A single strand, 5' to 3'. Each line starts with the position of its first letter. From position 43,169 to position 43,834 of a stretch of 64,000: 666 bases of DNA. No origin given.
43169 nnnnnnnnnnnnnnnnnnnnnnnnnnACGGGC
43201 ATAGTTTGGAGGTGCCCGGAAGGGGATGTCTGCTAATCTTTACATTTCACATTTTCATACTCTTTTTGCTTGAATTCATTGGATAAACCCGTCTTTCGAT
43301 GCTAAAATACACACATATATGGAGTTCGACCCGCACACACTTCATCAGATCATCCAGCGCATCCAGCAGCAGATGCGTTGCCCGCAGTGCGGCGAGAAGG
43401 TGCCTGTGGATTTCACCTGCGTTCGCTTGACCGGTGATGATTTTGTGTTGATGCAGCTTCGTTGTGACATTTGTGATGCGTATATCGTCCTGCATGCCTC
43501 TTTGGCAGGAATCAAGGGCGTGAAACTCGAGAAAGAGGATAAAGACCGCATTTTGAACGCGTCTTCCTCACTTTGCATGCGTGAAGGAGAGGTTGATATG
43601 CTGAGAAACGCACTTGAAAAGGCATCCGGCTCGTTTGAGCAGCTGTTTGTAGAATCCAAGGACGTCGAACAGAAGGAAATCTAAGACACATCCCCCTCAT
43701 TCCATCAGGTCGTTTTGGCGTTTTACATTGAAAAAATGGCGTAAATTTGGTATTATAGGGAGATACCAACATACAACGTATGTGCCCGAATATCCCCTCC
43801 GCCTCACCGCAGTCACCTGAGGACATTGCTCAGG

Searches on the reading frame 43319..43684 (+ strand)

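Call 6: search_protein_families(library=pfam, proteins=[window:43319-43684:+], max_evalue=0.1)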
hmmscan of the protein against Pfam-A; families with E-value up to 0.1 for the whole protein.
window:43319-43684:+ (121 aa): 7 families
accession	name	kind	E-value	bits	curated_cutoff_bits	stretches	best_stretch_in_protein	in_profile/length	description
PF05129.18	Zn_ribbon_Elf1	-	0.022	15.3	29.8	1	12-56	16-56/79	Transcription elongation factor Elf1 like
PF13248.11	Zn_ribbon_3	-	0.027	14.4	27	0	20-28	4-12/26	zinc-ribbon domain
PF18439.7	zf_UBZ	-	0.03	14.4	25.6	0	20-31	4-15/32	Ubiquitin-Binding Zinc Finger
PF10571.15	UPF0547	-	0.037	14.6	29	1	21-31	3-13/26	Uncharacterised protein family UPF0547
PF14353.12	CpXC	-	0.041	14.3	25.4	0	4-36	23-55/121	CpXC protein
PF24292.1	DUF7479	-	0.076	13.6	27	0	18-64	2-47/60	Domain of unknown function (DUF7479)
PF11781.13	Zn_ribbon_RRN7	-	0.086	12.9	27.1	0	19-32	5-15/32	Zinc-finger of RNA-polymerase I-specific TFIIB, Rrn7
